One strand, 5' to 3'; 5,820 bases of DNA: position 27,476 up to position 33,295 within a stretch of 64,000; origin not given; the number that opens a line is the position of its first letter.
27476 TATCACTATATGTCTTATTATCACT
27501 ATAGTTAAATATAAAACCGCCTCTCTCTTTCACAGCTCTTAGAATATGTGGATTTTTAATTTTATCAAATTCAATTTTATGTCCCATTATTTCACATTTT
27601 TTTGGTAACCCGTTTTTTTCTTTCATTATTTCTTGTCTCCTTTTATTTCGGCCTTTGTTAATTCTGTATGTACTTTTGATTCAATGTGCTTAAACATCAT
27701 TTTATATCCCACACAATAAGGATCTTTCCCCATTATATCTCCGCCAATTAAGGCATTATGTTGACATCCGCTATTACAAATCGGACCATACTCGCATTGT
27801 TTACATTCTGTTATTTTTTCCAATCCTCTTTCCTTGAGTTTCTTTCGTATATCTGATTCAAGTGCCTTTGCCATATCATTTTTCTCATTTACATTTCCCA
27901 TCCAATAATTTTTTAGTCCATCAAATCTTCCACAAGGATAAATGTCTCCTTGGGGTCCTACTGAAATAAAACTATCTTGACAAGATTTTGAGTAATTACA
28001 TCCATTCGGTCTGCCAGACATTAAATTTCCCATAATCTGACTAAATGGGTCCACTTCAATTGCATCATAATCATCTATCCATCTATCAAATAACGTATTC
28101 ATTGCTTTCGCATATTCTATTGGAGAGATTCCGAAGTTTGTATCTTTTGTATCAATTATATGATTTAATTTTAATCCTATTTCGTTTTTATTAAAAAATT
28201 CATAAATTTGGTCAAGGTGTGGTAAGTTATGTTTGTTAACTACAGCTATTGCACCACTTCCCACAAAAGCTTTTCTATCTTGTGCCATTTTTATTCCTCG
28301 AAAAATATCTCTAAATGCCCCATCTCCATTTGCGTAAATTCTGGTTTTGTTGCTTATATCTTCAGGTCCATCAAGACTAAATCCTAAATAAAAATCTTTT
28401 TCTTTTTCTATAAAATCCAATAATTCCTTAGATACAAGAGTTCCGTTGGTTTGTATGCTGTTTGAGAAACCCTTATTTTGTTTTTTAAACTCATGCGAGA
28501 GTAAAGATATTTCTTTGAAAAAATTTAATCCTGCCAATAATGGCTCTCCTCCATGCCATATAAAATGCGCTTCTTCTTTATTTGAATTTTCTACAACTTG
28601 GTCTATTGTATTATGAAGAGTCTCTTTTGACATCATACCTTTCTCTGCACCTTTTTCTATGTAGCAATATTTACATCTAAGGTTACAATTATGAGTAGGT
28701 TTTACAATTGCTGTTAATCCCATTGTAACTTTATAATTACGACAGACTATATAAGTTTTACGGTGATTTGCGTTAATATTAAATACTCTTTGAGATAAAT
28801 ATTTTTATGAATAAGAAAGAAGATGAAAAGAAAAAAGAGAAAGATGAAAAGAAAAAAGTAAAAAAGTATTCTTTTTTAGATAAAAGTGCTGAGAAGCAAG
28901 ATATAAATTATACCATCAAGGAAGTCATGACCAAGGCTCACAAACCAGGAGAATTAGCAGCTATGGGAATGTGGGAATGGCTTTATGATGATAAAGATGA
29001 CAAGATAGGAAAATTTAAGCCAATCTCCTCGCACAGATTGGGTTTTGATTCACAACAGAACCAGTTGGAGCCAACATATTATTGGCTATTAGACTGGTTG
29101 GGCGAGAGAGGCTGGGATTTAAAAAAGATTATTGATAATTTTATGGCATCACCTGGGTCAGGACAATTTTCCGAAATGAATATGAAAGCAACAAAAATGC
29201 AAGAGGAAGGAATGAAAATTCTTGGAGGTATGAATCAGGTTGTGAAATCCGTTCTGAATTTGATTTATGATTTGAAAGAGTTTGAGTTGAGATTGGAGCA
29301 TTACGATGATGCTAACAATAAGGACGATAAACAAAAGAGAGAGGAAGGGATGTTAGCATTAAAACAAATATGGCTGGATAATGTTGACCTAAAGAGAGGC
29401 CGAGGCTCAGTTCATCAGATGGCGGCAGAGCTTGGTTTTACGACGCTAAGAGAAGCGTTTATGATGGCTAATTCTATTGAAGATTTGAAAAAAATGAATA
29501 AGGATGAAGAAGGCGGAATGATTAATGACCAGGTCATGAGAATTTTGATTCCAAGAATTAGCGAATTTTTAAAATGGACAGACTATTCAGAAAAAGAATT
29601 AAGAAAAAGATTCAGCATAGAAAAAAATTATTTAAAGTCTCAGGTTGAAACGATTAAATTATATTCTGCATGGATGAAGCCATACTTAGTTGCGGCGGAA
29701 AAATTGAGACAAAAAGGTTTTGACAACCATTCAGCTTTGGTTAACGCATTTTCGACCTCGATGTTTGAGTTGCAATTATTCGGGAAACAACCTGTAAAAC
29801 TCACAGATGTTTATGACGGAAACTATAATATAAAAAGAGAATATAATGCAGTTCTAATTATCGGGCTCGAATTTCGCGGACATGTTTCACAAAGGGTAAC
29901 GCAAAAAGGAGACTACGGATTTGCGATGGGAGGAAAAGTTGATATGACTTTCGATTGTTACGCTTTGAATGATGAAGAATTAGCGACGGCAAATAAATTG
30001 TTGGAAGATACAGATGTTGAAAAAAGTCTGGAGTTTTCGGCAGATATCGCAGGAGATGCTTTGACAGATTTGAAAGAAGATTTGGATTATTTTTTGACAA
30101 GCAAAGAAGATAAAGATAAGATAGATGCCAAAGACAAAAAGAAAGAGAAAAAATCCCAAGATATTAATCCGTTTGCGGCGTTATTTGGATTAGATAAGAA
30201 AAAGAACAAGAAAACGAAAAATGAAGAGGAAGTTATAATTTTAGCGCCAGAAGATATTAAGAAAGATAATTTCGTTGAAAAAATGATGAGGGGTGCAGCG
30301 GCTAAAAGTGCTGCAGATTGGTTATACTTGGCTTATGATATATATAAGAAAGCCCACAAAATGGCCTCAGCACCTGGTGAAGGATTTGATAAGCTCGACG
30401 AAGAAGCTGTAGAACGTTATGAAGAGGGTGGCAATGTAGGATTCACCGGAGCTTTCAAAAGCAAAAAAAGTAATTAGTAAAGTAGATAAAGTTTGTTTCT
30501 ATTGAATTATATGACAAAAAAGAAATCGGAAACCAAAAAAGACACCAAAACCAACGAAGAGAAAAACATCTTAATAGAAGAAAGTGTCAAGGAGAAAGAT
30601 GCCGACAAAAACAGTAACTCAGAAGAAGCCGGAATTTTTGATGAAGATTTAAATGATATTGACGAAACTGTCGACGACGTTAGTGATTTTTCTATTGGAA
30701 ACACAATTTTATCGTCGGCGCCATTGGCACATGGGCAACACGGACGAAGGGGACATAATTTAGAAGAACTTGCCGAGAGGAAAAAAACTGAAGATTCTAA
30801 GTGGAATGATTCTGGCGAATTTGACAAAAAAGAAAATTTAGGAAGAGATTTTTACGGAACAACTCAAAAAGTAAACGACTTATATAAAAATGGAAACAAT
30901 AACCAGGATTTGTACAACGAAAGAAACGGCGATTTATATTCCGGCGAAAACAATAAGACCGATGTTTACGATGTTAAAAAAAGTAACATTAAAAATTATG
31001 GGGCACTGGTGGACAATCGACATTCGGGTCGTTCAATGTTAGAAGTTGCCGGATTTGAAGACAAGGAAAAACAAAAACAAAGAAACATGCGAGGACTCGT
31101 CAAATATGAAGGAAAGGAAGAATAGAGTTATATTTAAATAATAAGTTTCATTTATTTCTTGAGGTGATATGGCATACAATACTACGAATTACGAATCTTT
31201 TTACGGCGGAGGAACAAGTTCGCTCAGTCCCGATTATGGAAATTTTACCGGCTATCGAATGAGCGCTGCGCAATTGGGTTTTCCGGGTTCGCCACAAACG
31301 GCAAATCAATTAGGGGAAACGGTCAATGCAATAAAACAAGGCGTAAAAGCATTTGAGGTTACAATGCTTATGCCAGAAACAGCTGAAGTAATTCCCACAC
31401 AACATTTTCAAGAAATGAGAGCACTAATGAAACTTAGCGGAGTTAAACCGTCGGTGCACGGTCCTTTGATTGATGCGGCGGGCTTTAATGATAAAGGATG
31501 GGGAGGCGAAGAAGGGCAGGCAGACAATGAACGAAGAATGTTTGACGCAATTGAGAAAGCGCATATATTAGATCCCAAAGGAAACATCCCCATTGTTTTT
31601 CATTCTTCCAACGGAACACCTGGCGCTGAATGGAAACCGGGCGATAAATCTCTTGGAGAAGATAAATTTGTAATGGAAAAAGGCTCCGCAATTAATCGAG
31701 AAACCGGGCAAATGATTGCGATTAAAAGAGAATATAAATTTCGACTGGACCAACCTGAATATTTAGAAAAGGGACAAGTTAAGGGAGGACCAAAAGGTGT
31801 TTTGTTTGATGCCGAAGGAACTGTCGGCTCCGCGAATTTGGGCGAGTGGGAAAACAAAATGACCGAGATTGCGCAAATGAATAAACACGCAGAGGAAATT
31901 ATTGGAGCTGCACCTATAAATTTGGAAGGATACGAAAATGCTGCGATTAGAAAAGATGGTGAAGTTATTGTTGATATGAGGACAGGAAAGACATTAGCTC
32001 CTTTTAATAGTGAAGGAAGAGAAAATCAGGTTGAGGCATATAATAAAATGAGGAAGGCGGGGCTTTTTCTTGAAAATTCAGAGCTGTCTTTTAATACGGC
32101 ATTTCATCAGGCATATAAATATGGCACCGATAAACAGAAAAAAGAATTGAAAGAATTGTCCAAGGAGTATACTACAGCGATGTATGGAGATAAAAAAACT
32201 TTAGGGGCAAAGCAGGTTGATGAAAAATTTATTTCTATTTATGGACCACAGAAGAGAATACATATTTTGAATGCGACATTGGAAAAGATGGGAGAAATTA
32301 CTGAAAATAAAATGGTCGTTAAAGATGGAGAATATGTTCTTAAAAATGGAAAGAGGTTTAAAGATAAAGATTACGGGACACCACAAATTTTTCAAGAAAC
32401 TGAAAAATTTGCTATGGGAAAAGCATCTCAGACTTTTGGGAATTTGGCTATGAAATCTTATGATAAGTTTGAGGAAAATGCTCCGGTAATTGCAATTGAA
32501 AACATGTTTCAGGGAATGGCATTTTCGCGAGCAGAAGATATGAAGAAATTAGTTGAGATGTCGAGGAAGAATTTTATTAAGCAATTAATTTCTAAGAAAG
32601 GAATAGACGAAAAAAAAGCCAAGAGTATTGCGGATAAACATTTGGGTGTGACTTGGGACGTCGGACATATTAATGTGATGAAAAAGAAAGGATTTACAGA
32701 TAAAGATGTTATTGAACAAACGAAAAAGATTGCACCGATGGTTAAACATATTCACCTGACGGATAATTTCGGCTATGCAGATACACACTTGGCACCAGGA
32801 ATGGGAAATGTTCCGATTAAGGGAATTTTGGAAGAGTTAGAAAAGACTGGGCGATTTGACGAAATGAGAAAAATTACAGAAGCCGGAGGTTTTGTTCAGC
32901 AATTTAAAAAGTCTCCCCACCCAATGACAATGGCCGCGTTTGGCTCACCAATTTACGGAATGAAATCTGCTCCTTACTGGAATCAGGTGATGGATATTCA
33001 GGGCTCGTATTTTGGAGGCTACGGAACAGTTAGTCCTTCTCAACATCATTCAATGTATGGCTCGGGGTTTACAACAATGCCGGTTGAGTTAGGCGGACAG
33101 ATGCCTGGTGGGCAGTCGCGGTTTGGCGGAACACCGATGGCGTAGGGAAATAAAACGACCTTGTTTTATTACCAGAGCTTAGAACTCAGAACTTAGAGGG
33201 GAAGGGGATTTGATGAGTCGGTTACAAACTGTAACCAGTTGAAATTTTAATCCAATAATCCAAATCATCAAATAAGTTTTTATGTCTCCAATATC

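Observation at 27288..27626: Precursor architecture: leader-GG-core with nine [Y/H]-x-[D/E] motifs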

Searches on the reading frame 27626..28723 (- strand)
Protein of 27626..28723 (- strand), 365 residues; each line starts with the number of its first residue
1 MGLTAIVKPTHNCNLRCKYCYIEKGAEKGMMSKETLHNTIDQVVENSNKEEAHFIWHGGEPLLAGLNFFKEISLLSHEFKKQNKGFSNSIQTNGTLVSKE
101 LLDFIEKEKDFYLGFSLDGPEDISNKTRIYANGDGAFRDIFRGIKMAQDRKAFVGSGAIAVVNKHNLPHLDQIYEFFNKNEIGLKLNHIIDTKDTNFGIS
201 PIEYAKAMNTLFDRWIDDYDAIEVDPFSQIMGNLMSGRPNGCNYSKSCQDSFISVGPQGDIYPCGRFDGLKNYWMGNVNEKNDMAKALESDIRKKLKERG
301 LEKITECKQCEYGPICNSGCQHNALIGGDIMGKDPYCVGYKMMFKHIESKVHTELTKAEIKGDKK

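Call 3: search_protein_families(library=ncbifam, proteins=[window:27626-28723:-], max_evalue=0.01)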
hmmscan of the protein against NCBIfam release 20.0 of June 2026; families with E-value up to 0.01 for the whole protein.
window:27626-28723:- (365 aa): 77 families (the best 25 are shown)
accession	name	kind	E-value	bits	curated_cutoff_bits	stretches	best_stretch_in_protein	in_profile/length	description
NF041298.1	rSAM_mat_DynA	equivalog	1.4e-83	280.8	450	1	3-353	1-355/356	dynobactin maturation radical SAM/SPASM protein DynA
TIGR03942.1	sulfatase_rSAM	equivalog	2.9e-71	240.5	349.45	1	6-352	3-358/363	anaerobic sulfatase maturase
TIGR04083.1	rSAM_pep_methan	hypoth_equivalog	9.7e-61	205.7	300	1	6-359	3-351/376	TIGR04083 family peptide-modifying radical SAM enzyme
NF010321.0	PRK13758.1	equivalog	1.3e-53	182.5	441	1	3-350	4-361/370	anaerobic sulfatase-maturase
NF047865.1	rSAM_PapB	equivalog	9.3e-48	163.1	340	1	10-328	10-325/330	PapB family radical SAM/SPASM ranthipeptide maturase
NF041300.1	rSAM_mat_DarW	exception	1e-44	153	650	1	3-361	41-408/415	radical SAM/SPASM peptide maturase DarW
NF038005.1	rSAM_mat_DarE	equivalog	5.4e-44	150.6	650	1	4-349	75-430/432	darobactin maturation radical SAM/SPASM protein DarE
TIGR04163.1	rSAM_cobopep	equivalog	7.7e-44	150.1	375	1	5-343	66-411/428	peptide-modifying radical SAM enzyme CbpB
NF010308.0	PRK13745.1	equivalog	1.2e-42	146.4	484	1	6-350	16-384/412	anaerobic sulfatase-maturation protein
NF041707.1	rSAM_YhhB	equivalog_domain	1.2e-41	142.9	445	1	4-353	3-367/369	cyclophane-forming radical SAM/SPASM peptide maturase YhhB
NF040492.1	not_ScfB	exception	1.8e-37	129.3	855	1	10-351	102-445/450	ScfB-related radical SAM/SPASM orphan maturase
TIGR04261.1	rSAM_GlyRichRpt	subfamily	3.3e-37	128.4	310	1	7-323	1-330/363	cyclophane-forming radical SAM/SPASM peptide maturase GrrM/OscB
TIGR03974.1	rSAM_six_Cys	equivalog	1.9e-34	119.3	425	1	10-351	104-446/451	thioether cross-link-forming SCIFF peptide maturase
TIGR03906.1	quino_hemo_SAM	equivalog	6.5e-34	117.4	453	1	7-325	98-419/467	quinohemoprotein amine dehydrogenase maturation protein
TIGR04064.1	rSAM_nif11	equivalog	1.8e-33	116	518.7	2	10-145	85-222/459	nif11-like peptide radical SAM maturase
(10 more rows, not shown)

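Call 4: search_protein_families(library=pfam, proteins=[window:27626-28723:-], max_evalue=0.01)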
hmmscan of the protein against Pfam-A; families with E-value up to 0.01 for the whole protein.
window:27626-28723:- (365 aa): 3 families
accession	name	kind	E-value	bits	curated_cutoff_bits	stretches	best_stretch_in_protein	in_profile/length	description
PF04055.27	Radical_SAM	-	1.4e-19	71.3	29.5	1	8-176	2-165/166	Radical SAM superfamily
PF13353.11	Fer4_12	-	1e-05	26.3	22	1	11-99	13-96/137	4Fe-4S single cluster domain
PF13186.11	SPASM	-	4.2e-05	24.2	21.5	1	250-311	5-67/67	Iron-sulfur cluster-binding domain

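Call 7: find_related_loci(query=window:27626-28723:-, collection=genome_contigs, flank=5000)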
Query window:27626-28723:- (365 aa) in genome_contigs; peptide patterns used: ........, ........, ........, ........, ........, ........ (x = any residue, [..] = any of these).
30 stretches matched a pattern; 9 encode a relative of the query (tblastn E <= 1e-3); 9 distinct loci.
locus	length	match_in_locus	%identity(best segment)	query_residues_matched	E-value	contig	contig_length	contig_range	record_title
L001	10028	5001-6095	71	1-365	0e+0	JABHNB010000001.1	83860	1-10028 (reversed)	MAG: archaeon isolate SI037S2_bin81 k141_1274162, whole genome shotgun sequence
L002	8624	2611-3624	27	6-337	1e-25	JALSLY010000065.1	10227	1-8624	MAG: Thermotogae bacterium isolate 355-202_metabat2_scaf2bin.063 355-202_scaffold_4673_c1, whole genome shotgun sequence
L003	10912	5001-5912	29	10-320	1e-23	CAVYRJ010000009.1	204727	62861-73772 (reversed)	MAG: Candidatus Bathyarchaeota archaeon isolate MFD05942.bin.1.303 genome assembly, contig: contig_5038, whole genome sh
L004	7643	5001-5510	28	10-185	6e-8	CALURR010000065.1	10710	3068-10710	MAG: Candidatus Gastranaerophilales bacterium isolate E08__bin186 genome assembly, contig: E08__k127_4537326, whole geno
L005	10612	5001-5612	28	10-228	6e-8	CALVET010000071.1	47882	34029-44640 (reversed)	MAG: Candidatus Gastranaerophilales bacterium isolate E08__bin47 genome assembly, contig: E08__k127_121755, whole genome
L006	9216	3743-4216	27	10-176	4e-7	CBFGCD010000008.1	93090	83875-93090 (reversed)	MAG: Candidatus Gastranaerophilaceae bacterium isolate ena-SAMPLE-TAB-24-07-2025-15:39:17:990-15078 genome assembly, con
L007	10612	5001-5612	26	10-228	9e-7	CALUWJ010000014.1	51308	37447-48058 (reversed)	MAG: Candidatus Gastranaerophilales bacterium isolate BRZ_AM__bin81 genome assembly, contig: BRZ_AM__NODE_786_length_513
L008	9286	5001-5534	26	10-201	1e-6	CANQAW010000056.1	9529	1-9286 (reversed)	MAG: Candidatus Gastranaerophilales bacterium isolate Lapin-002__bin108 genome assembly, contig: Lapin-002__NODE_9543_le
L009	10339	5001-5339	30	10-125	8e-5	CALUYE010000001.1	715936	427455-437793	MAG: Candidatus Gastranaerophilales bacterium isolate BRZ_BN__bin55 genome assembly, contig: BRZ_BN__NODE_2_length_71593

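Call 34: find_homologous_proteins(query=window:27626-28723:-, max_evalue=1e-20)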
Query window:27626-28723:- (365 aa): 6413 proteins with E <= 1e-20 among 8000 candidates; the best 120 are listed.
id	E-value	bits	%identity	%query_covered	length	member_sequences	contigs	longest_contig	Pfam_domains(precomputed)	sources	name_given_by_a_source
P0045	4.4e-252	854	100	100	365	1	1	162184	PF04055.28,PF13353.12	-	-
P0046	6.0e-188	643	73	99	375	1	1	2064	PF04055.28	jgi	jgi:uncharacterized protein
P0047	1.1e-186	639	71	100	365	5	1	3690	PF13186.12,PF04055.28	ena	-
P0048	8.6e-185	632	72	99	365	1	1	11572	PF04055.28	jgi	-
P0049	2.2e-184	631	72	100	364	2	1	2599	PF13186.12,PF04055.28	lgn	-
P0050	3.2e-182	624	71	100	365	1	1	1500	PF13186.12,PF04055.28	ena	-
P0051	4.0e-182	624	70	100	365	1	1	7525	PF04055.28,PF13353.12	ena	-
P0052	2.0e-179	615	71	99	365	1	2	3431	PF13186.12,PF04055.28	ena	-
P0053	6.4e-171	587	74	92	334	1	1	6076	PF13186.12,PF04055.28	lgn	-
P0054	1.4e-142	493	58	99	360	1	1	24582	PF13186.12,PF04055.28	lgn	-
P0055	4.2e-142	492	56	99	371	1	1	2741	PF13186.12,PF04055.28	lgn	-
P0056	4.6e-141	488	56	100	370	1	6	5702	PF04055.28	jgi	jgi:uncharacterized protein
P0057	1.3e-139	484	59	95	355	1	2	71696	PF13186.12,PF04055.28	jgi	jgi:uncharacterized protein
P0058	5.5e-139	482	54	99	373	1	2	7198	PF13186.12,PF04055.28,PF13353.12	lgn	-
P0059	4.5e-136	472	54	99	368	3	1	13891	PF13186.12,PF04055.28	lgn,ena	-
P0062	4.2e-131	456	54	100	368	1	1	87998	PF13186.12,PF04055.28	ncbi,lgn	ncbi:MAG: radical SAM protein [Candidatus Nanoarchaeia archaeon]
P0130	1.6e-104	368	44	98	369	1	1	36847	PF04055.28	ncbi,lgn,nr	ncbi:MAG: radical SAM protein [Kiritimatiellae bacterium]|nr:radical SAM protein [Kiritimatiellia ba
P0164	5.0e-99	350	46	98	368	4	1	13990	PF13186.12,PF04055.28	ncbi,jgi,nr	ncbi:MAG: radical SAM protein [Candidatus Woesearchaeota archaeon]|jgi:uncharacterized protein|nr:ra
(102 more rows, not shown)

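Call 35: find_encoding_contigs(protein=P0062, flank=4000, max_places=1)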
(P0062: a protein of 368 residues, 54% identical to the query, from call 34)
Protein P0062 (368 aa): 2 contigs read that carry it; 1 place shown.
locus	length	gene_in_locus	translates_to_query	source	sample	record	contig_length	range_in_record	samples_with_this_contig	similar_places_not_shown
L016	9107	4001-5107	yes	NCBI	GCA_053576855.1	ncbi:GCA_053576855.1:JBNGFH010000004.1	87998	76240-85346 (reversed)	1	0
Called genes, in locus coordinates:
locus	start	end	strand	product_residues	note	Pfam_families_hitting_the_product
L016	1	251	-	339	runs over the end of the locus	PF01047:MarR (faint), PF13404:HTH_AsnC-type, PF13412:HTH_24, PF13404:HTH_AsnC-type, PF13412:HTH_24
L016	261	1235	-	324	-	PF01047:MarR (faint), PF08279:HTH_11 (faint), PF13404:HTH_AsnC-type, PF13412:HTH_24, PF12840:HTH_20 (faint), PF13556:HTH_30 (faint), PF01037:AsnC_trans_reg (faint), PF13412:HTH_24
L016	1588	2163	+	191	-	-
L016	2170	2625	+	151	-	-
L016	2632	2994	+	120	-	-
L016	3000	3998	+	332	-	-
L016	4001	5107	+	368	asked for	PF04055:Radical_SAM, PF13186:SPASM (weak)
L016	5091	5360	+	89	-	-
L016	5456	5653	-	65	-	-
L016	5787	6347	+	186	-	PF00293:NUDIX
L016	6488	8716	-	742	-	PF11617:Cu-binding_MopE (faint)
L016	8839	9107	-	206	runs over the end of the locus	-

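Call 36: find_encoding_contigs(protein=P0130, flank=4000, max_places=1)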
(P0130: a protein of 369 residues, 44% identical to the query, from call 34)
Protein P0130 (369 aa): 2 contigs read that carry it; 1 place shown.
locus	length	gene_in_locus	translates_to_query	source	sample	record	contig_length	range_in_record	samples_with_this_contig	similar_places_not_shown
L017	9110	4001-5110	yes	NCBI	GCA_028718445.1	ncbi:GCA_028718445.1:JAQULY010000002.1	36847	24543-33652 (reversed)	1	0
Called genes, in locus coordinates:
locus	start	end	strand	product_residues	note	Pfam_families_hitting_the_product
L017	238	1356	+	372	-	PF10502:Peptidase_S26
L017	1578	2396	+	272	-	-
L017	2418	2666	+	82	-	-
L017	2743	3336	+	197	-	-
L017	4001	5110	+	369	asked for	PF04055:Radical_SAM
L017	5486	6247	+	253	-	-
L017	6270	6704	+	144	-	-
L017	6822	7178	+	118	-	-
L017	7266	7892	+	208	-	PF00702:Hydrolase (faint), PF13419:HAD_2 (faint), PF13242:Hydrolase_like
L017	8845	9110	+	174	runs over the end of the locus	-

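Call 37: find_encoding_contigs(protein=P0164, flank=4000, max_places=1)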
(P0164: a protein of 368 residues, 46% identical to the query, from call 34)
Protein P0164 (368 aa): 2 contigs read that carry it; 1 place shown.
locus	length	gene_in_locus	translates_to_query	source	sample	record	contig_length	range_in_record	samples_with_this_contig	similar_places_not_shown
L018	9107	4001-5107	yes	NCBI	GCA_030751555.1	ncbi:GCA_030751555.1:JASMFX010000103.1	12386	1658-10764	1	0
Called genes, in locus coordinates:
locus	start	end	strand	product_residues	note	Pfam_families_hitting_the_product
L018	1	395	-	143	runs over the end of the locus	-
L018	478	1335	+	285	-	-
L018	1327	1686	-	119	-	-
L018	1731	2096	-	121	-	-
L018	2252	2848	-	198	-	PF04893:Yip1 (weak)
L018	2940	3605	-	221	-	-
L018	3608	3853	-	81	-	PF04014:MazE_antitoxin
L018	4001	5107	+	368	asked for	PF04055:Radical_SAM, PF13186:SPASM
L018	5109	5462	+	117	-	-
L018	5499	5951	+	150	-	-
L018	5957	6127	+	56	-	-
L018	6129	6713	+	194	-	-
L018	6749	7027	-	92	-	-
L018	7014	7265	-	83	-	PF10884:DUF2683 (weak)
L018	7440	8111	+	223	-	-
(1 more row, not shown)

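Call 42: search_solved_structures(query=window:27626-28723:-, max_evalue=0.00001)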
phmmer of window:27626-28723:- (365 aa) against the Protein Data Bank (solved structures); distinct sequences matched with E-value up to 0.00001: 4.
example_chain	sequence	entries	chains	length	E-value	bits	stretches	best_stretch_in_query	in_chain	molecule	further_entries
4k37_A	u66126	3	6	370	2.8e-40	141.9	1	3-346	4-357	Anaerobic sulfatase-maturating enzyme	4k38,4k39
4k36_A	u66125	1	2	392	4.1e-40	141.4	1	3-347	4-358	Anaerobic sulfatase-maturating enzyme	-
5wgg_A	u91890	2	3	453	5.3e-25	91.6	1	9-348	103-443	Radical SAM domain protein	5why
9gm3_A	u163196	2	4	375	1.9e-22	83.2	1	6-350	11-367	ChlB radical SAM domain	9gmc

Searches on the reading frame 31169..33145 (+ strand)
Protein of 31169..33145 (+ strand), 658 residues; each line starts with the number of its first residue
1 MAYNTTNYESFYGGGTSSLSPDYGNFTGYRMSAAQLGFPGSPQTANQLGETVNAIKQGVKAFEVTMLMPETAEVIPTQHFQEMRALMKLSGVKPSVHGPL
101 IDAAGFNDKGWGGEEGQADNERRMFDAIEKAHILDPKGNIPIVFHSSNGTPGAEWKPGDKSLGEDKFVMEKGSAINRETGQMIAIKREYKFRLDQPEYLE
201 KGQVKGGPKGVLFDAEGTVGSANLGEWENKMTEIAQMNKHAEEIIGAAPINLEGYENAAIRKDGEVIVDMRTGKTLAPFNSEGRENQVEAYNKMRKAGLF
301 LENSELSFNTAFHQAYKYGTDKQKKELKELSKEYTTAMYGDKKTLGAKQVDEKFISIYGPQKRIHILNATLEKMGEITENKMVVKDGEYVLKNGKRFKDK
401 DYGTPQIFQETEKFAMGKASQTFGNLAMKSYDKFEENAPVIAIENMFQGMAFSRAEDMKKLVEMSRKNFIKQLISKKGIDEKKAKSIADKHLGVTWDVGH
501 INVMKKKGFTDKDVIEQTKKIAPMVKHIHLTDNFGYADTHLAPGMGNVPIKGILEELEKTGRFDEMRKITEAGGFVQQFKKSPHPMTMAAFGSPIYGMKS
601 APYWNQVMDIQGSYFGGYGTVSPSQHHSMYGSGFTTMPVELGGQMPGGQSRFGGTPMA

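Call 13: search_protein_families(library=pfam, proteins=[window:31169-33145:+], max_evalue=0.01)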
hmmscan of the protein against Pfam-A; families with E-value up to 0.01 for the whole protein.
window:31169-33145:+ (658 aa): 1 family
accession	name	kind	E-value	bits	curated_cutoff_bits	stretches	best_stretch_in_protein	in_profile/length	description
PF01261.30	AP_endonuc_2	-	2.8e-12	47.3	31.1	1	486-565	147-223/249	Xylose isomerase-like TIM barrel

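Call 71: search_protein_families(library=phrogs, proteins=[window:31169-33145:+], max_evalue=0.01)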
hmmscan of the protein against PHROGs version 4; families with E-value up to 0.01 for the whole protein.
window:31169-33145:+ (658 aa): 0 families
